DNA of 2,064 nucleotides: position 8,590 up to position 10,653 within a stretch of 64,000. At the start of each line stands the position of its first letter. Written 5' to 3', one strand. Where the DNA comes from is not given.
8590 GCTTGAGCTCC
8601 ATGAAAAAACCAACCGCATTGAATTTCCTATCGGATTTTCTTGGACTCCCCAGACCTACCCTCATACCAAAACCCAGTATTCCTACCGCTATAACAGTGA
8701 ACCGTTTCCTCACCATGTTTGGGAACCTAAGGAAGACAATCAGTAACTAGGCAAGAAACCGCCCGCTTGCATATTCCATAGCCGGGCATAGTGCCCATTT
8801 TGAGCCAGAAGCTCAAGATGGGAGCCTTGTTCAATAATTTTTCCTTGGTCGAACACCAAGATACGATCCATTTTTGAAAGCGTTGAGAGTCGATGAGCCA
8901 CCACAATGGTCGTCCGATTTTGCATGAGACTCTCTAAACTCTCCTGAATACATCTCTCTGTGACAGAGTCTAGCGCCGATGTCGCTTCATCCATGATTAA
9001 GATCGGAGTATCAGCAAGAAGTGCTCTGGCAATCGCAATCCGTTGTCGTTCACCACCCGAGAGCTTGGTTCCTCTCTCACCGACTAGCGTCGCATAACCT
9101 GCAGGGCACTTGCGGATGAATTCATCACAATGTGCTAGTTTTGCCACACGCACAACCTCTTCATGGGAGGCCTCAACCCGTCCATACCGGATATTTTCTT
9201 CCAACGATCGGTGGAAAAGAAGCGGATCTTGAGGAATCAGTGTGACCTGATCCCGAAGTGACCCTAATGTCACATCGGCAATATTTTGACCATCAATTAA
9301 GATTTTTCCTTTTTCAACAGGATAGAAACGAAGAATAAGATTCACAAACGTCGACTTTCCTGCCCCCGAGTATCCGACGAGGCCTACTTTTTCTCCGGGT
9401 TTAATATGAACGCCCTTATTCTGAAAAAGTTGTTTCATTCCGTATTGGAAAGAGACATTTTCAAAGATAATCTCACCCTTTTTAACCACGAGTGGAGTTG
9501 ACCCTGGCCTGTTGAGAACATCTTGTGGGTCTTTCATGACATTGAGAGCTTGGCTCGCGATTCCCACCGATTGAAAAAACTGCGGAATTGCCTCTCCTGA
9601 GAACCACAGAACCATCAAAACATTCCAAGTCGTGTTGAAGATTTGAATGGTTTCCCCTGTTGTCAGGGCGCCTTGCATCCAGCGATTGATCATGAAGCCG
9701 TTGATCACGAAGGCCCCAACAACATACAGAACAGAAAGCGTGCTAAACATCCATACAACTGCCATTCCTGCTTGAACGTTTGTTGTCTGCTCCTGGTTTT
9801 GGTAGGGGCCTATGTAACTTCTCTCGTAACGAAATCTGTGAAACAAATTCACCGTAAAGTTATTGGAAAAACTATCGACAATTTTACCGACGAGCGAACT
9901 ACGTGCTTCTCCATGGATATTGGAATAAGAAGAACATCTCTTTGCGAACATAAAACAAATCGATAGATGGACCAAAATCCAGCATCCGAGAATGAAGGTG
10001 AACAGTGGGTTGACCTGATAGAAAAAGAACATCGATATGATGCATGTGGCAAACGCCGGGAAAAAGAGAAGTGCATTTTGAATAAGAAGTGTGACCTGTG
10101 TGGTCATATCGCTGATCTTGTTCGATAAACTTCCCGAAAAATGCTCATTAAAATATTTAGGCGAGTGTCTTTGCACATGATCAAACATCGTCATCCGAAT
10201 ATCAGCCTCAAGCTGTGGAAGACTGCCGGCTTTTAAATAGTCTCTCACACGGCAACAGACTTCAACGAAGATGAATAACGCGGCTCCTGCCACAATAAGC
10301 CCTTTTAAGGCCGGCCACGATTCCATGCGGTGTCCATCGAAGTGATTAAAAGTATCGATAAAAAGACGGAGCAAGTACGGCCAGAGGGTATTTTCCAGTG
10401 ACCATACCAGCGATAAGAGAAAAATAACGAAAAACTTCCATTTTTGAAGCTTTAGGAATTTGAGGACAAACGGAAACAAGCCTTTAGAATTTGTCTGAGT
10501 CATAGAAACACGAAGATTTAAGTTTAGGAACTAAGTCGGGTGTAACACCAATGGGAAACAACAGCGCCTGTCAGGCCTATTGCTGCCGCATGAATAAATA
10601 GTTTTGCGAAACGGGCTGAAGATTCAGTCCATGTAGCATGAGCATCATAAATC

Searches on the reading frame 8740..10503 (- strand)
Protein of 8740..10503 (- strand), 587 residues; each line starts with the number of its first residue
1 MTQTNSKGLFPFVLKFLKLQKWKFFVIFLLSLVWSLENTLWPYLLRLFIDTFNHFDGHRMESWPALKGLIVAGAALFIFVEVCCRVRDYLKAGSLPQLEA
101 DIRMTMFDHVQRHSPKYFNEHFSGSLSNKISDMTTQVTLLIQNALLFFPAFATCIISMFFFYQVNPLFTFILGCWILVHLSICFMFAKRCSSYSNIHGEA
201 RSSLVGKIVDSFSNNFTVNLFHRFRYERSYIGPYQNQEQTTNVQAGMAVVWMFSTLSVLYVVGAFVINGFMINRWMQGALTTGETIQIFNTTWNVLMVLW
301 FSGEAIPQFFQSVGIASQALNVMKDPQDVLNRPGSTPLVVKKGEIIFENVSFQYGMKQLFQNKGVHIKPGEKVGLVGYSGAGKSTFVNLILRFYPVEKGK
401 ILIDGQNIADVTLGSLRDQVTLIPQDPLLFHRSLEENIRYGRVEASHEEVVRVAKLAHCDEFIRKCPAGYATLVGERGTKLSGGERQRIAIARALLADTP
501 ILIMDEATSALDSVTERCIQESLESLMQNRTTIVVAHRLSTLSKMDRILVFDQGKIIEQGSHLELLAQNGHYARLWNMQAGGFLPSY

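Call 43: search_protein_families(library=ncbifam, proteins=[window:8740-10503:-], max_evalue=1e-10)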
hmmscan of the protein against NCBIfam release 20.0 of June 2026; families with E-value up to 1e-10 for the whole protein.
window:8740-10503:- (587 aa): 171 families (the best 25 are shown)
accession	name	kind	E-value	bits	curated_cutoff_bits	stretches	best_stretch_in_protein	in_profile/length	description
TIGR02204.1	MsbA_rel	hypoth_equivalog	3.2e-108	362.9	780.4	1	11-579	7-575/576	ABC transporter, permease/ATP-binding protein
TIGR02203.1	MsbA_lipidA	equivalog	8e-108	361.4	602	1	21-580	13-570/572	lipid A export permease/ATP-binding protein MsbA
NF052233.1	CphA_assoc_ABC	equivalog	4.4e-103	346.1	880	1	13-580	175-744/766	cyanophycin metabolism-associated ABC transporter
NF010178.0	PRK13657.1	equivalog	1.1e-98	331.2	733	1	13-579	10-570/588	glucan ABC transporter ATP-binding protein/ permease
TIGR01846.1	type_I_sec_HlyB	subfamily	2.8e-95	320.1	725.55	1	11-581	129-694/694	type I secretion system permease/ATPase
NF045513.1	HepA_fam_ABC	equivalog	4.2e-93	312.8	725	1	96-579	124-609/610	heterocyst formation ABC transporter subunit HepA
NF008381.0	PRK11176.1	equivalog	1.8e-87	294.1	867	1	95-581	93-581/582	lipid A ABC transporter ATP-binding protein/permease MsbA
TIGR00958.1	3a01208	subfamily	2e-83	280.9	874.6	1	13-575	152-710/711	antigen peptide transporter 2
TIGR01192.1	chvA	subfamily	5.1e-78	263.1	585.4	1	176-577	161-568/585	glucan export ABC transporter ATP-binding protein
TIGR03375.1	type_I_sec_LssB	subfamily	2.5e-76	257.5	693.1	1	71-569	192-692/696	type I secretion system permease/ATPase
TIGR03797.1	NHLM_micro_ABC2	equivalog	5.9e-75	253.1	709.4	1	17-579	131-685/686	NHLP bacteriocin export ABC transporter permease/ATPase subunit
TIGR01193.1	bacteriocin_ABC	subfamily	3.2e-72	244.1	523.85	1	15-577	149-707/708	peptide cleavage/export ABC transporter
NF008364.0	PRK11160.1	equivalog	9e-71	239.2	630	1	100-576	93-572/575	heme ABC transporter ATP-binding protein/permease CydC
TIGR03796.1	NHLM_micro_ABC1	equivalog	9.7e-71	238.9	853.3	1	8-575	140-708/710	NHLP family bacteriocin export ABC transporter peptidase/permease/ATPase subunit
TIGR02857.1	CydD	equivalog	1.7e-68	231.9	435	1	66-550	43-528/529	thiol reductant ABC exporter subunit CydD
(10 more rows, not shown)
